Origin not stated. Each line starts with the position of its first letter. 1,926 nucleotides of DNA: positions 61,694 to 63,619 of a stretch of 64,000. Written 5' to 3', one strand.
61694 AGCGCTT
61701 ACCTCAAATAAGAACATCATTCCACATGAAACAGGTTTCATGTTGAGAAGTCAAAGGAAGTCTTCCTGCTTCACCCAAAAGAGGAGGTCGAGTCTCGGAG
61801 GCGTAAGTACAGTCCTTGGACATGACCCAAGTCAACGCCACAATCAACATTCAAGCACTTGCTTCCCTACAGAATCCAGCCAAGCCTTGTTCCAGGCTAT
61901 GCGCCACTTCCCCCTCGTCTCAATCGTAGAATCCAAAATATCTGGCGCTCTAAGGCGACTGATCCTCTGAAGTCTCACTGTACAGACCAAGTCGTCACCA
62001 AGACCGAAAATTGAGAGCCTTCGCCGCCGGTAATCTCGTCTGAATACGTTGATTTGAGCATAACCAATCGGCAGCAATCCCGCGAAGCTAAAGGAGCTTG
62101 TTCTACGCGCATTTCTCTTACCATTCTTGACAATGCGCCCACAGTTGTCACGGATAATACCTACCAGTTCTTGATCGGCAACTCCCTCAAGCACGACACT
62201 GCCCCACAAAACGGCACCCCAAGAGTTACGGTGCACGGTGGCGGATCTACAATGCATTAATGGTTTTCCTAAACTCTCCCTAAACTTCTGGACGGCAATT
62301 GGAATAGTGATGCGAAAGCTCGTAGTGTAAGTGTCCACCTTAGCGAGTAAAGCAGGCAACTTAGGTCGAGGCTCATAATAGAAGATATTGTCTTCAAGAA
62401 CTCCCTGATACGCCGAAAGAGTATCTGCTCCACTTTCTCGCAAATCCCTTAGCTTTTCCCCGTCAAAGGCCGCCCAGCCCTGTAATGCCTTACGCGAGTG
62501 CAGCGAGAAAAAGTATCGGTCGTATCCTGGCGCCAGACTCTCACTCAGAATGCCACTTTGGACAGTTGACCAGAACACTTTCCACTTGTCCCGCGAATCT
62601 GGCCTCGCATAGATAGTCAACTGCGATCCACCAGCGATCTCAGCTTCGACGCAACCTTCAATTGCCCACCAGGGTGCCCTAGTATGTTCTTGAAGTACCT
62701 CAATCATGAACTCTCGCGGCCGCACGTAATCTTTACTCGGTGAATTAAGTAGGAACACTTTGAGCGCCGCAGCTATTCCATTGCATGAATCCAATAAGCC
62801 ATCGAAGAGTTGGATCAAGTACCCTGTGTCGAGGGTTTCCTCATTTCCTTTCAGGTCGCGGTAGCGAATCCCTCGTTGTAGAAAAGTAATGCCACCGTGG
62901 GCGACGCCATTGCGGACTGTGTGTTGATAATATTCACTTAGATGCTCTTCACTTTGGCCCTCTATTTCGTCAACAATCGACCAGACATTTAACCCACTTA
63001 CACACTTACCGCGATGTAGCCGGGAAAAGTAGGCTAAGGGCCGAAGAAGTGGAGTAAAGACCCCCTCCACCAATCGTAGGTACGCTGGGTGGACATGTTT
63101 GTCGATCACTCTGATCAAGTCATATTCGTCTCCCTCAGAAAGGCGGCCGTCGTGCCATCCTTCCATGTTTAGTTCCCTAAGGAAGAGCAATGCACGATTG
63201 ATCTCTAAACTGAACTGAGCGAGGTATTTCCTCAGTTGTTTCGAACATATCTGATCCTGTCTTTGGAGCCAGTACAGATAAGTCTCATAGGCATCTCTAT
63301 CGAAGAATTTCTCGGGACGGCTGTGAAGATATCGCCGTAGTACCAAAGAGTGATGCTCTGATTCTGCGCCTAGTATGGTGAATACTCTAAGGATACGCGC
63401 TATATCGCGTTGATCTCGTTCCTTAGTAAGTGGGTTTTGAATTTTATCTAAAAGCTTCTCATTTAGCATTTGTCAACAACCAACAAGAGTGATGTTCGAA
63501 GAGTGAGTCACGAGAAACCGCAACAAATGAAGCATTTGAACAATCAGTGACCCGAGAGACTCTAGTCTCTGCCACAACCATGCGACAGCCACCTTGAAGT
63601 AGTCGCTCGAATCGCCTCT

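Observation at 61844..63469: Orphan 541-aa protein with an R-x4-H (HEPN-type) motif: candidate uncharacterised defence or abortive-infection nuclease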

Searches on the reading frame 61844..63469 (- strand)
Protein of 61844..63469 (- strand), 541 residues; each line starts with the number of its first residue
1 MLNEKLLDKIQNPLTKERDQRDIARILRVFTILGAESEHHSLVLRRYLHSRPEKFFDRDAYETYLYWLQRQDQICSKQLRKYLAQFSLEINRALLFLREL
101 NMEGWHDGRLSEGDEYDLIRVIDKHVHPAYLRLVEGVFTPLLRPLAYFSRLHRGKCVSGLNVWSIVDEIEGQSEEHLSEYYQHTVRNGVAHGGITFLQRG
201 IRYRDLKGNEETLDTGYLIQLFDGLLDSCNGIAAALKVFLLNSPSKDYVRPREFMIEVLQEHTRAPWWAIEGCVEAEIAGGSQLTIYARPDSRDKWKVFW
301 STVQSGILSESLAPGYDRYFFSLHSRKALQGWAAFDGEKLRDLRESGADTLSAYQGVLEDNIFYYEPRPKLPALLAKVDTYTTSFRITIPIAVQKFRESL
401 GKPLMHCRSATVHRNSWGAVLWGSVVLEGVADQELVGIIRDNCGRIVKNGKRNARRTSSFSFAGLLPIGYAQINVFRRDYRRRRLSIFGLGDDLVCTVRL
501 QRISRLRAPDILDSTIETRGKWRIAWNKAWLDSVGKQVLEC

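Call 3: search_protein_families(library=pfam, proteins=[window:61844-63469:-], max_evalue=10)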
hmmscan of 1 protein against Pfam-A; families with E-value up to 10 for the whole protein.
window:61844-63469:- (541 aa): 0 families

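Call 4: search_protein_families(library=padloc, proteins=[window:61844-63469:-], max_evalue=10)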
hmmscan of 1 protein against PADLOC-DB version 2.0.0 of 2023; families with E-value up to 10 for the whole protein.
window:61844-63469:- (541 aa): 0 families

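Call 5: search_protein_families(library=ncbifam, proteins=[window:61844-63469:-], max_evalue=10)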
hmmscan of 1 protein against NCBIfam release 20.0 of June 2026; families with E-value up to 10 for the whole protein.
window:61844-63469:- (541 aa): 0 families

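Call 7: find_homologous_proteins(query=window:61844-63469:-, max_evalue=0.001)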
Query window:61844-63469:- (541 aa): 317 proteins with E <= 0.001 among 8000 candidates; the best 120 are listed.
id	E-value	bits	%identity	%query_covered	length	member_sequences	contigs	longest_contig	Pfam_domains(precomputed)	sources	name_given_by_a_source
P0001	0.0e+0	1108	88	100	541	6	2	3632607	-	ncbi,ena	-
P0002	6.9e-264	894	81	88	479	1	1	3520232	-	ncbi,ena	-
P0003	4.1e-255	865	70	100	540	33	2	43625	-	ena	-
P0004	1.4e-254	864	69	100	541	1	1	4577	-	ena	-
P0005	1.4e-252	857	69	100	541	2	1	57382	-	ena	-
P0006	1.3e-249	847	70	100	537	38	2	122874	-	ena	-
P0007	9.8e-249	844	69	100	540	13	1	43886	-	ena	-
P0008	2.3e-247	840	68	100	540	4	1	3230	-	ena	-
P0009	4.7e-247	839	90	74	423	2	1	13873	-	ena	-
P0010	2.1e-246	837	67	100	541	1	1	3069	-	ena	-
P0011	3.0e-246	836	66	100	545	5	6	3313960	-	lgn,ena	-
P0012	3.7e-244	829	68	95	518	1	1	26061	-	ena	-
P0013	1.9e-240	817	67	99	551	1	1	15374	-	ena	-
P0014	6.9e-238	809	66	100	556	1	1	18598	-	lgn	-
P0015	3.7e-237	806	65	100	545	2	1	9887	-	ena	-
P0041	8.9e-196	670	54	98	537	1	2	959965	-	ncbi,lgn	-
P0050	6.1e-192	657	56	98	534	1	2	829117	-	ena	-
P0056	7.4e-189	647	53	99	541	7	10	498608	-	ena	-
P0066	4.7e-181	621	53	94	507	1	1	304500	-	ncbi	-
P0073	2.0e-177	609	51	98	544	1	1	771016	-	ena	-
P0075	2.1e-176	606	49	99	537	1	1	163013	-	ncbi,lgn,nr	ncbi:MAG: hypothetical protein HYV27_01730 [Candidatus Hydrogenedentes bacterium]|nr:hypothetical pr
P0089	6.0e-172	591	51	98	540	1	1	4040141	-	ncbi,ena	-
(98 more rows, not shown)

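Call 8: search_solved_structures(query=window:61847-63469:-, max_evalue=10)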
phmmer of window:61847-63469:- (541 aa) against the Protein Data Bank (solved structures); distinct sequences matched with E-value up to 10: 8.
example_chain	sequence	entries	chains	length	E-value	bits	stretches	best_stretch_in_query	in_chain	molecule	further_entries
7u1z_B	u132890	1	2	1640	0.42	12.2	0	318-341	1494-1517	Toxin A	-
4nby_A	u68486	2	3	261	1.2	10.7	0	317-366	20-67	Cell wall-binding repeat protein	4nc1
2g7c_A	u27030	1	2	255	1.2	10.7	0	318-366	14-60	Toxin A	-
4nc0_A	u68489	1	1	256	1.4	10.5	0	318-366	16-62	Cell wall-binding repeat protein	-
8ym3_A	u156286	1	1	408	1.7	10.2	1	105-207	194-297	Elongation factor Tu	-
8yly_A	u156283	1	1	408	1.7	10.1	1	105-207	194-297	Elongation factor Tu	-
9mx1_A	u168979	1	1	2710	6.5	8.3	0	318-341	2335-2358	Toxin A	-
7pog_A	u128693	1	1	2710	7.7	8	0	318-354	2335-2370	Toxin A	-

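Call 9: search_protein_families(library=phrogs, proteins=[window:61847-63469:-], max_evalue=10)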
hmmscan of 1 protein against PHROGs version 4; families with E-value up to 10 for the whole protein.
window:61847-63469:- (541 aa): 0 families

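Call 11: find_encoding_contigs(protein=P0001, flank=10000, max_places=4)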
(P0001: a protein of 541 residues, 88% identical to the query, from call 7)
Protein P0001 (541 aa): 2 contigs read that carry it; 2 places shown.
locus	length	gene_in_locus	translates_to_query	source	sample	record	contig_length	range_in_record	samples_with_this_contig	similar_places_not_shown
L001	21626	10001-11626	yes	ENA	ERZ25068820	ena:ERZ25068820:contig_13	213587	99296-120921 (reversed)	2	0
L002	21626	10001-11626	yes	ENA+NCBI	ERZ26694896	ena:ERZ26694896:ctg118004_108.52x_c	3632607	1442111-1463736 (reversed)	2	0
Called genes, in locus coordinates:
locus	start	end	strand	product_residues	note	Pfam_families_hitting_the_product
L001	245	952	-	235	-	-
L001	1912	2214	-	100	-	-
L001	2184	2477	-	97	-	PF01145:Band_7 (weak)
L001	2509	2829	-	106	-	PF01145:Band_7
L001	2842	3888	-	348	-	PF01145:Band_7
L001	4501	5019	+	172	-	PF00210:Ferritin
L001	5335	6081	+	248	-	PF00106:adh_short, PF08659:KR, PF13561:adh_short_C2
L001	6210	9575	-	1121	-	PF03176:MMPL, PF00873:ACR_tran (weak), PF03176:MMPL, PF01476:LysM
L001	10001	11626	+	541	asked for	-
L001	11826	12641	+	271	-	PF01261:AP_endonuc_2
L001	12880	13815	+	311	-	PF00294:PfkB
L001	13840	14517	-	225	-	-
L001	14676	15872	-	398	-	PF01041:DegT_DnrJ_EryC1 (weak), PF00266:Aminotran_5 (weak), PF03841:SelA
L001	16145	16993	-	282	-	PF02633:Creatininase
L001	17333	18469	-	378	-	PF01408:GFO_IDH_MocA, PF22725:GFO_IDH_MocA_C3, PF02894:GFO_IDH_MocA_C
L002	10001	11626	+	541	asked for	-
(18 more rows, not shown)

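Call 14: find_encoding_contigs(protein=P0075, flank=8000, max_places=2)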
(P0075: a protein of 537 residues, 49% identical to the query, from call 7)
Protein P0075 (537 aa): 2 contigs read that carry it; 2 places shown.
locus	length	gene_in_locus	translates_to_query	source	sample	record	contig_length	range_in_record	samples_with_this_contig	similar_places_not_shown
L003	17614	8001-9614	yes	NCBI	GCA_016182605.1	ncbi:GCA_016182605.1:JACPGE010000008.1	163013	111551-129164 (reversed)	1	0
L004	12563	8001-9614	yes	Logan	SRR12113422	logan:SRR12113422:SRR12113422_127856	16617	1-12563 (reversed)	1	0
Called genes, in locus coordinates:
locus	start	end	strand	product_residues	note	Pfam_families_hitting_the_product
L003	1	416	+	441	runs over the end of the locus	-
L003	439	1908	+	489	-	PF01943:Polysacc_synt, PF13440:Polysacc_synt_3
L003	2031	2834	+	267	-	PF05711:TylF, PF13578:Methyltransf_24 (weak)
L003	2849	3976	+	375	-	PF13439:Glyco_transf_4, PF13579:Glyco_trans_4_4, PF20706:GT4-conflict, PF00534:Glycos_transf_1, PF13692:Glyco_trans_1_4, PF13524:Glyco_trans_1_2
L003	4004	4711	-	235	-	-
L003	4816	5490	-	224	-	PF04542:Sigma70_r2, PF08281:Sigma70_r4_2, PF04545:Sigma70_r4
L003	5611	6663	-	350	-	PF00437:T2SSE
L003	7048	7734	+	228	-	PF01975:SurE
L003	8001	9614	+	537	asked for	-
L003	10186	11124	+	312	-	PF13620:CarboxypepD_reg (faint)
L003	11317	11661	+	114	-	PF03551:PadR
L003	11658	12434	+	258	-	-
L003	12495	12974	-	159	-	PF02075:RuvC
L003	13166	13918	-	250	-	PF20772:TACO1_YebC_N, PF01709:Transcrip_reg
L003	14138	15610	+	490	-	PF00478:IMPDH, PF00571:CBS, PF01070:FMN_dh, PF03060:NMO (weak)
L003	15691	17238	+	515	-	PF00117:GATase, PF07722:Peptidase_C26, PF02540:NAD_synthase (weak), PF03054:tRNA_Me_trans (weak), PF00958:GMP_synt_C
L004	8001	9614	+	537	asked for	-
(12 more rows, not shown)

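Call 15: find_encoding_contigs(protein=P0041, flank=8000, max_places=2)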
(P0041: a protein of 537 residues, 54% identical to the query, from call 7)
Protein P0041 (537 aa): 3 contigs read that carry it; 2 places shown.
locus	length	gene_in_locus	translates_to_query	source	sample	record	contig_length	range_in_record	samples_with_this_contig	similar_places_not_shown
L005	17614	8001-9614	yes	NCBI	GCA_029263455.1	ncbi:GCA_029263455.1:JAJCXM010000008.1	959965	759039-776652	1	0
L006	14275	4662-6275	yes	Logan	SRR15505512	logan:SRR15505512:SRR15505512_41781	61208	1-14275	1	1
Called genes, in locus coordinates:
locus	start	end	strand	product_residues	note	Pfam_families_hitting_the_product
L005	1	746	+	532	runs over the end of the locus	PF01520:Amidase_3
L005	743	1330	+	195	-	PF10646:Germane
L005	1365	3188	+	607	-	PF00009:GTP_EFTU, PF22042:EF-G_D2, PF03144:GTP_EFTU_D2 (weak), PF00679:EFG_C, PF21018:BipA_C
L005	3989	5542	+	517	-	PF00023:Ank (faint), PF12796:Ank_2, PF13606:Ank_3 (faint), PF13637:Ank_4 (faint)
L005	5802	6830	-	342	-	-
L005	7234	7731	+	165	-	PF16702:DUF5063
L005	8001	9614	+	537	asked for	-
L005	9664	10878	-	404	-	-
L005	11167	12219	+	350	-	-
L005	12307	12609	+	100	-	-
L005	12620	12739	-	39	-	-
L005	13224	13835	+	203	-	PF19827:DUF6308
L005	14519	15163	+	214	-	PF10946:DUF2625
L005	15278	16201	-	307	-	PF13391:HNH_2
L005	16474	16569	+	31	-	-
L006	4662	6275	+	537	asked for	-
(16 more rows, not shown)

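Call 16: find_encoding_contigs(protein=P0089, flank=8000, max_places=2)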
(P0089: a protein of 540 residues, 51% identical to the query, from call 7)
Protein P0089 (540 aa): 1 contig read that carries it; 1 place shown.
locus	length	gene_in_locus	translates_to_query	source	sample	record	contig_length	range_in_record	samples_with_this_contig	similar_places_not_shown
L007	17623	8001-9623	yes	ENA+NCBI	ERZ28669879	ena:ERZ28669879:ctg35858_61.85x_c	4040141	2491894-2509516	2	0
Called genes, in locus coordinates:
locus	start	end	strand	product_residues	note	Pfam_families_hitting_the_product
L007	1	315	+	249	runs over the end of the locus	PF13641:Glyco_tranf_2_3 (weak), PF00535:Glycos_transf_2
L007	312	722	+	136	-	-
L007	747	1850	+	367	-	PF01041:DegT_DnrJ_EryC1, PF00155:Aminotran_1_2 (weak)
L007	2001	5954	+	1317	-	-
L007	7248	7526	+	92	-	PF04365:BrnT_toxin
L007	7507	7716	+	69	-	-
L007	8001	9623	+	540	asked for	-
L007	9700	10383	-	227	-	PF12833:HTH_18, PF00165:HTH_AraC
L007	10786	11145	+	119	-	-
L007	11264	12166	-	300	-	PF13428:TPR_14 (faint)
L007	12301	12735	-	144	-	-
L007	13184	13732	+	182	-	PF02677:QueH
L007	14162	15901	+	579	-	PF02776:TPP_enzyme_N, PF00676:E1_dh (faint), PF00205:TPP_enzyme_M, PF02775:TPP_enzyme_C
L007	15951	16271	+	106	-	PF01909:NTP_transf_2, PF18765:Polbeta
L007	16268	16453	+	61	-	-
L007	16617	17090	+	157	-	PF01842:ACT, PF22629:ACT_AHAS_ss, PF13710:ACT_5, PF10369:ALS_ss_C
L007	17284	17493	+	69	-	PF21748:UPF0150, PF15919:HicB_lk_antitox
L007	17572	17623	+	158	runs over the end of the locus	-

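Call 22: find_related_loci(query=A1, collection=genome_contigs, flank=10000)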
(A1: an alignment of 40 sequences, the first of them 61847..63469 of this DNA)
Query A1 (541 aa) in genome_contigs; peptide patterns used: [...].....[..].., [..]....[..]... (x = any residue, [..] = any of these).
90 stretches matched a pattern; 49 encode a relative of the query (tblastn E <= 1e-3); 48 distinct loci.
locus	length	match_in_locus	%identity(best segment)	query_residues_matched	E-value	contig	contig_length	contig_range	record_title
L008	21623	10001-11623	88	1-541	0e+0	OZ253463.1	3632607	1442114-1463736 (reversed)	MAG: Chloroflexota bacterium isolate 29d2856e-e75a-4040-aa7f-32dfb5fb0cd3 genome assembly, chromosome: 1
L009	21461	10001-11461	80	55-541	0e+0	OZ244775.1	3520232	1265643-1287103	MAG: Chloroflexota bacterium isolate 16d11fe7-7e2c-40b4-8e2f-5374e7366b5d genome assembly, chromosome: 1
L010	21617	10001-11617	71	2-540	0e+0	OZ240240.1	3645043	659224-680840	MAG: Dehalococcoidia bacterium isolate 9fa25b9b-25de-44f7-936b-2c4815794ad0 genome assembly, chromosome: 1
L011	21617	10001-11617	67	2-540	0e+0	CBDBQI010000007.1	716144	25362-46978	MAG: Dehalococcoidia bacterium isolate aa297ee3-c136-429f-8284-2fbc07899539 genome assembly, contig: contig_7, whole gen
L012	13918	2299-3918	66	1-540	0e+0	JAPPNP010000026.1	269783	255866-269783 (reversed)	MAG: Chloroflexota bacterium isolate RHO3_bin_74 NODE_59_length_269783_cov_24.817579, whole genome shotgun sequence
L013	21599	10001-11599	57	6-538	0e+0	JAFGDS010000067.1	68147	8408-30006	MAG: Pirellulales bacterium isolate Zod_Metabat.1184 k87_5194749, whole genome shotgun sequence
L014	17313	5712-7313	56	6-538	0e+0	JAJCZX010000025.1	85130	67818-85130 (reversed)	MAG: Gemmatimonadota bacterium isolate OFTM32 OFTM32_24, whole genome shotgun sequence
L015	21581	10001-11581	53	6-533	0e+0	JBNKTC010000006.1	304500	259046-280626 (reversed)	MAG: Campylobacterales bacterium isolate A2.bin.7.orig k141_198166, whole genome shotgun sequence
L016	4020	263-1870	58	5-540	0e+0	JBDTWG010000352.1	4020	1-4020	MAG: Nitrospira sp. isolate cluster3_bin.86 NODE_136519_length_4020_cov_5.061286, whole genome shotgun sequence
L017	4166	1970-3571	53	6-538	0e+0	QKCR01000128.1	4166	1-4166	MAG: Alphaproteobacteria bacterium isolate SZUA-429 scaffold_113914, whole genome shotgun sequence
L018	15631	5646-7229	51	6-532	1e-171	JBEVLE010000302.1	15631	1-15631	MAG: Longimicrobiaceae bacterium isolate T4R2BO.9.metabat2 T4R2BO.9.metabat2_k133_5012211, whole genome shotgun sequence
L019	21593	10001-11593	49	6-535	2e-166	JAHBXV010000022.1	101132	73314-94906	MAG: Planctomycetaceae bacterium isolate ACE_PLA28 PLA28_22, whole genome shotgun sequence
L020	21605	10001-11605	49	1-533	1e-165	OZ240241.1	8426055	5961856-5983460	MAG: Candidatus Latescibacterota bacterium isolate 5029ecf2-d60f-4a19-a35b-269815a0a5cf genome assembly, chromosome: 1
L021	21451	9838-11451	48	2-538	3e-165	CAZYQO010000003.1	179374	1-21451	MAG TPA_asm: uncultured Candidatus Peribacteria bacterium isolate SRP292972_co1_29 genome assembly, contig: NODE_109_len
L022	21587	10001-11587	48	8-535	2e-162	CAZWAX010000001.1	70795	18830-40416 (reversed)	MAG TPA_asm: uncultured Polyangiaceae bacterium isolate SRP302447_co1_427 genome assembly, contig: NODE_1222_length_7079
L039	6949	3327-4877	37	10-531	5e-101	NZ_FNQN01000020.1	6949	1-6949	Desulfuromusa kysingii strain DSM 7343, whole genome shotgun sequence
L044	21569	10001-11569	31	13-530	8e-89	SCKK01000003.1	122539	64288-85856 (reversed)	Candidatus Neomarinimicrobiota bacterium strain TS1B10-2 T1B10-2_42, whole genome shotgun sequence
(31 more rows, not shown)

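Call 23: predict_structure(alignment_id=A1)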
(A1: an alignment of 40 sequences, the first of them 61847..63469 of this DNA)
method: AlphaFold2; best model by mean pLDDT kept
length: 541 residues; sequences in the alignment: 40
mean_pLDDT: 87.6   pTM: 0.87
mean pLDDT of the five models: 87.6, 87.0, 86.8, 86.4, 85.2
residues with pLDDT >= 90: 247; 70-90: 278; 50-70: 16; < 50: 0
segments of 3 or more residues with pLDDT < 50: none
pLDDT, mean of each block of 10 residues (from residue 1): 75 86 90 80 90 92 96 93 93 93 84 75 92 96 95 89 91 91 92 88 92 90 96 96 83 89 90 87 93 89 92 90 91 93 86 84 86 81 83 79 85 83 89 87 91 80 81 92 81 90 77 87 91 72 54
secondary structure, 60 per line:
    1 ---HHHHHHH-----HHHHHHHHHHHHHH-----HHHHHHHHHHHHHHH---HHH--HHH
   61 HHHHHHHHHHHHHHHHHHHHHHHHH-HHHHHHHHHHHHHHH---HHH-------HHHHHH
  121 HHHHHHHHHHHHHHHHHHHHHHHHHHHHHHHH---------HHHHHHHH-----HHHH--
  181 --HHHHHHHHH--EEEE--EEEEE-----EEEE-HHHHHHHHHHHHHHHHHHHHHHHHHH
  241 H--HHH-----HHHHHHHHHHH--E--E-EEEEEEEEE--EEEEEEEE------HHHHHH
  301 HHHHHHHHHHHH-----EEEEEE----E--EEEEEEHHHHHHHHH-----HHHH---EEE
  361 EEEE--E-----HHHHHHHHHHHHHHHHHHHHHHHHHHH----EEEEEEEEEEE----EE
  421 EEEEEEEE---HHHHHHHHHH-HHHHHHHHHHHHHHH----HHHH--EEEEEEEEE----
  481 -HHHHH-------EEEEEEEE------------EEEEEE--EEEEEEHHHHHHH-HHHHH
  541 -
elements in order: H4-10 H16-29 H35-49 H58-85 H87-101 H115-152 H162-169 H175-178 H183-191 E194-197 E200-204 E210-213 H215-241 H252-262 E270-278 E281-288 H295-312 E318-323 E331-336 H337-345 H351-354 E358-364 H373-399 E404-414 E419-428 H432-441 H443-457 H462-465 E468-476 H482-486 E494-501 E514-519 E522-527 H528-534 H536-540

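Call 26: fold_search(model_id=the predicted structure, library=pdb)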
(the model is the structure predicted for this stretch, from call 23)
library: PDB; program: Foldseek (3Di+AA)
matches with E <= 10: 412; with E <= 0.001: 0
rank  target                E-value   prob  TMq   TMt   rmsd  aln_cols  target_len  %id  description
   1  5cs4_B                1.6e-02  0.21  0.11  0.13  17.6       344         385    9  Crystal structure of domains AC3-AC5 of yeast acetyl-CoA carboxylase (released 2015-10-28)
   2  5i6g_A                4.0e-02  0.33  0.10  0.06  18.1       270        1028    9  Crystal structure of C-terminal variant 2 of Chaetomium thermophilum acetyl-CoA carboxylase (released 2016-04-20)
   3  5i6g_B                5.9e-02  0.23  0.10  0.06  18.7       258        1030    9  Crystal structure of C-terminal variant 2 of Chaetomium thermophilum acetyl-CoA carboxylase (released 2016-04-20)
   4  3n2q                  7.2e-02  0.47  0.12  0.22  17.9       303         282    8  Crystal structure of Sex pheromone staph-cAM373 precursor (released 2010-06-02)
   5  2enx_A                1.5e-01  0.57  0.13  0.21  16.8       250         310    8  Structure of the family II inorganic pyrophosphatase from Streptococcus agalactiae at 2.8 resolution (released 2007-05-29)
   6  1k20_A                1.6e-01  0.66  0.12  0.20  16.9       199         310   14  Inorganic Pyrophosphatase (family II) from Streptococcus gordonii at 1.5 A resolution (released 2001-10-31)
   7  1wpp_A                1.8e-01  0.54  0.13  0.21  17.0       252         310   12  Structure of Streptococcus gordonii inorganic pyrophosphatase (released 2004-11-23)
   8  1i74_A                2.2e-01  0.47  0.12  0.20  16.5       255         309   13  STREPTOCOCCUS MUTANS INORGANIC PYROPHOSPHATASE (released 2001-06-06)
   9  2qx2                  2.5e-01  0.21  0.11  0.17  15.4       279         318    8  Structure of the C-terminal domain of sex pheromone staph-cAM373 precursor from Staphylococcus aureus (released 2007-09-11)
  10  8f6i_A                2.7e-01  0.16  0.12  0.20  23.6       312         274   11  Cryo-EM structure of a Zinc-loaded symmetrical D70A mutant of the YiiP-Fab complex (released 2023-02-08)
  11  4rpa_A                3.1e-01  0.44  0.11  0.18  14.3       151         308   11  Crystal structure of inorganic pyrophosphatase from Staphylococcus aureus in complex with Mn2+ (released 2015-01-21)
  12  8f6h_B                3.6e-01  0.13  0.11  0.21  21.3       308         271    9  Cryo-EM structure of a Zinc-loaded asymmetrical TMD D70A mutant of the YiiP-Fab complex (released 2023-02-08)
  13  8f6j_A                3.8e-01  0.12  0.11  0.20  23.9       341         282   10  Cryo-EM structure of a Zinc-loaded D287A mutant of the YiiP-Fab complex (released 2023-02-08)
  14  8zsb_A                3.8e-01  0.11  0.11  0.19  23.1       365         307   10  Cryo-EM structure of human ZnT1, in the absence of zinc, determined in outward-facing conformation (released 2024-08-21)
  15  3h90_A                4.1e-01  0.16  0.11  0.19  19.7       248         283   11  Structural basis for the autoregulation of the zinc transporter YiiP (released 2009-09-08)
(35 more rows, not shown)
